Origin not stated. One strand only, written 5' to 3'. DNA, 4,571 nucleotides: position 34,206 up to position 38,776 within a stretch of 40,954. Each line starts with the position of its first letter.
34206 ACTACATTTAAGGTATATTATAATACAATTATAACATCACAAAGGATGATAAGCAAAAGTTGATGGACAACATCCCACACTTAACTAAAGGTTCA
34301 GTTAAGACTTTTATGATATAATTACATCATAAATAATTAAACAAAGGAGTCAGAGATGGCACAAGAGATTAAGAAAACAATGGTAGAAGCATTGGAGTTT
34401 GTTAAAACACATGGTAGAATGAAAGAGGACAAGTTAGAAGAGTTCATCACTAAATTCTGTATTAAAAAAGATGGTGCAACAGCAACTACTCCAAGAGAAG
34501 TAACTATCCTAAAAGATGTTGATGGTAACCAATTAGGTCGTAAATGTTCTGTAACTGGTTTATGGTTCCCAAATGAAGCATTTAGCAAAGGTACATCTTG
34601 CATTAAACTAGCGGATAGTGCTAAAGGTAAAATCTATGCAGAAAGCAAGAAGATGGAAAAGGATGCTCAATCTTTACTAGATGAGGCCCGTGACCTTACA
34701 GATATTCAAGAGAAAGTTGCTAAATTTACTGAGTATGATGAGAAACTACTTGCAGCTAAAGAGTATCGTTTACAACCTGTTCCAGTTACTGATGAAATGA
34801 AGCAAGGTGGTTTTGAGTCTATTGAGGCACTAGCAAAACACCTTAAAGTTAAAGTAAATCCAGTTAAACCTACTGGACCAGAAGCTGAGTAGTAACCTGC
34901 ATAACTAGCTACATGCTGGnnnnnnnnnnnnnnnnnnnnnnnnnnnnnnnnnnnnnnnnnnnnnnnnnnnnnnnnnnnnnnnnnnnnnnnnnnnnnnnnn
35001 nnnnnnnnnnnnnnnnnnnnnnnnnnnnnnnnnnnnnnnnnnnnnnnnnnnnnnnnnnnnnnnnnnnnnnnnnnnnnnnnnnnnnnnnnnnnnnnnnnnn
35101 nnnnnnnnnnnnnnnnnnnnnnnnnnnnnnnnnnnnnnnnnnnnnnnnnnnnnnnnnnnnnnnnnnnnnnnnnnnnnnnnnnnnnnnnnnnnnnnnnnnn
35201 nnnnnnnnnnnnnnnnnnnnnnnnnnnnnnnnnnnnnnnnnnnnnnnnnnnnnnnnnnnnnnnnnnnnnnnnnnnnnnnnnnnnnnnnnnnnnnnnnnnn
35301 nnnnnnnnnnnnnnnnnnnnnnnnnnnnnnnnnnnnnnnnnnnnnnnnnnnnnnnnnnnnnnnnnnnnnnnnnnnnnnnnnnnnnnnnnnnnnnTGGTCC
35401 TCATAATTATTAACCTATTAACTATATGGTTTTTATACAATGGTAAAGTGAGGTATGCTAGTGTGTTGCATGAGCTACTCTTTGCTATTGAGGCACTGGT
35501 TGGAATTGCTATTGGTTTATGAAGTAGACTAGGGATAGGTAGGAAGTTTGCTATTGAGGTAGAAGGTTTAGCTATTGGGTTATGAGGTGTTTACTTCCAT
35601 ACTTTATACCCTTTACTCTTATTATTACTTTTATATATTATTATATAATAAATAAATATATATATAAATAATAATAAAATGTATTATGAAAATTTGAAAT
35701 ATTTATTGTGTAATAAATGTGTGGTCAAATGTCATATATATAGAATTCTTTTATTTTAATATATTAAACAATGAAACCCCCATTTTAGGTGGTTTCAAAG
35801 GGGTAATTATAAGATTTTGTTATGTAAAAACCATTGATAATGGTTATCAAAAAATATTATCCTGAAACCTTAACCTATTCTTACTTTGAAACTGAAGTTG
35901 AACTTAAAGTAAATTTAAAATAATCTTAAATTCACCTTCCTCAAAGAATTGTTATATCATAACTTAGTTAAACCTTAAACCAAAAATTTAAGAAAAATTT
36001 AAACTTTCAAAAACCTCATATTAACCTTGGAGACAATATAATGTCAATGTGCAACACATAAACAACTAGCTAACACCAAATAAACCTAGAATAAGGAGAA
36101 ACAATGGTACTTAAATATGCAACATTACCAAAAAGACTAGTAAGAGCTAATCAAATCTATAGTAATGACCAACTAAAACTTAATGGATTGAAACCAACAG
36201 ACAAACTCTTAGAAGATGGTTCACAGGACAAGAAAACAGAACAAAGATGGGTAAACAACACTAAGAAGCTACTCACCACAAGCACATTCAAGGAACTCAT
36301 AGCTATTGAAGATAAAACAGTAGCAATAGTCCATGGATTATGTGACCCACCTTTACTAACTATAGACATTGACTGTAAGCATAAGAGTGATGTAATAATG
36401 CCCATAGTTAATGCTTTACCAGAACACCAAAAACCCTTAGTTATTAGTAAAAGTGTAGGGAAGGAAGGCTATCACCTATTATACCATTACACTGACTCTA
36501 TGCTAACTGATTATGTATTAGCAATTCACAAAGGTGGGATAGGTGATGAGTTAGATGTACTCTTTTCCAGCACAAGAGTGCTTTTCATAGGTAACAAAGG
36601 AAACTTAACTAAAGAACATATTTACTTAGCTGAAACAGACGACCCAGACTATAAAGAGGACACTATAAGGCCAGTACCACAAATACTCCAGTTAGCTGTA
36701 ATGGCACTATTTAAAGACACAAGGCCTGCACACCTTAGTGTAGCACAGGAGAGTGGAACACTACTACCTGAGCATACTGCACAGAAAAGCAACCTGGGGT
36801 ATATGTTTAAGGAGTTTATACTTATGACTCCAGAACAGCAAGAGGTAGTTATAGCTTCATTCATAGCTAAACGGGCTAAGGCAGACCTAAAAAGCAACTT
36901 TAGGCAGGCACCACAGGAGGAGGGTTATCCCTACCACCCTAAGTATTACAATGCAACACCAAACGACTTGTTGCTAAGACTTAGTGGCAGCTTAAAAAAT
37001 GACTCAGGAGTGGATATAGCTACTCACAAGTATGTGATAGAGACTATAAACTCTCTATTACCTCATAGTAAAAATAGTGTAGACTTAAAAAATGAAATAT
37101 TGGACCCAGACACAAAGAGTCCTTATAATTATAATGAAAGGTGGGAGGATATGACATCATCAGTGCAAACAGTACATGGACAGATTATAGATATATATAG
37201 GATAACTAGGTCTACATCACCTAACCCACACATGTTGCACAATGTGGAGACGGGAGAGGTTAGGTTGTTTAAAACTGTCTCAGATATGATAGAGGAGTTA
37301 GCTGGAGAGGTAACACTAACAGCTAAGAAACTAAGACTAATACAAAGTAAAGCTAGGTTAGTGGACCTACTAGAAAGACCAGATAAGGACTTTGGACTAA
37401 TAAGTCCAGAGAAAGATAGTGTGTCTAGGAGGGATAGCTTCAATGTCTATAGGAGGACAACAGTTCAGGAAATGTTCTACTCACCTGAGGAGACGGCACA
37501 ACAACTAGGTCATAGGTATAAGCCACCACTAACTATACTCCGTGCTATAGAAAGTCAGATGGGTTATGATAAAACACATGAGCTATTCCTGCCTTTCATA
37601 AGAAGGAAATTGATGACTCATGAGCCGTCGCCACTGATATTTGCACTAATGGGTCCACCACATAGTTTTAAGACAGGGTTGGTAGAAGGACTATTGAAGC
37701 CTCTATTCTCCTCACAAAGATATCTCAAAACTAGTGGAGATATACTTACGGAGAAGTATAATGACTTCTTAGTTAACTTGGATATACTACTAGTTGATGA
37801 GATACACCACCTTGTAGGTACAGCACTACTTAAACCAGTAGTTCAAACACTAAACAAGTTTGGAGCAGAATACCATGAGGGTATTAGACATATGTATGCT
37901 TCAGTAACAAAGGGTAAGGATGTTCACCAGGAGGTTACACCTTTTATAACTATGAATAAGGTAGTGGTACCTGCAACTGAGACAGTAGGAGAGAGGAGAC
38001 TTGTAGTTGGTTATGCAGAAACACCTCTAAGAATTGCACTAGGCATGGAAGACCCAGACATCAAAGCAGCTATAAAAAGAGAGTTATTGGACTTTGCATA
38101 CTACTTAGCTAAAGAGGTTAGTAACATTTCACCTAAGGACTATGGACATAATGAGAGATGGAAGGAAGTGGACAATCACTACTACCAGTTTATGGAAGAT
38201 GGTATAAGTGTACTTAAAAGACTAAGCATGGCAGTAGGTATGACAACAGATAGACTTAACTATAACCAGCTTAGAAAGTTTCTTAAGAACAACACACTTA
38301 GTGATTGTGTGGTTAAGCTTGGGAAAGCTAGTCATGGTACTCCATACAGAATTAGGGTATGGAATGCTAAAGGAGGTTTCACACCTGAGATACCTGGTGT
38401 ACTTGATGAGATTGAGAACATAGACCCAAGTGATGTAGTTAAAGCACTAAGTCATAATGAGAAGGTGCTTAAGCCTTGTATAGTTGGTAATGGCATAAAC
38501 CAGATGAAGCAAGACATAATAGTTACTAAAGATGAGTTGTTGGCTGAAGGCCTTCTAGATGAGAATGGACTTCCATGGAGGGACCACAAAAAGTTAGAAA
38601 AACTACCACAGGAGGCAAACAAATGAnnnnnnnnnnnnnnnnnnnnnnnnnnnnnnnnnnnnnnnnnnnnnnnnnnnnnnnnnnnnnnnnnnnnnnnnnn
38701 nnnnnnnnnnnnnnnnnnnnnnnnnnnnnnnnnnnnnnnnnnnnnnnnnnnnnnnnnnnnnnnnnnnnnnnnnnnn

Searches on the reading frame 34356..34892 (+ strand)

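Call 54: search_protein_families(library=phrogs, proteins=[window:34356-34892:+], max_evalue=0.001)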
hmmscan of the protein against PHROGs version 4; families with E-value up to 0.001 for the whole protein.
window:34356-34892:+ (178 aa): 1 family
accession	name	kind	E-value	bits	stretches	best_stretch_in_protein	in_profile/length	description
phrog_10459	-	unknown function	0.00095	20.2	0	5-163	4-160/162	-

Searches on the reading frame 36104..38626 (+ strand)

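Call 12: search_protein_families(library=phrogs, proteins=[window:36104-38626:+], max_evalue=0.001)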
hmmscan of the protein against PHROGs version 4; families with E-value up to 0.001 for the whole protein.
window:36104-38626:+ (840 aa): 1 family
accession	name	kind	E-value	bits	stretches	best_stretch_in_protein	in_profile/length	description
phrog_19785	-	DNA, RNA and nucleotide metabolism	6.6e-15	55.3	1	272-682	227-631/745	DNA polymerase/primase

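Call 13: search_protein_families(library=pfam, proteins=[window:36104-38626:+], max_evalue=0.001)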
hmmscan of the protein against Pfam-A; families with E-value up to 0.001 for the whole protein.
window:36104-38626:+ (840 aa): 0 families
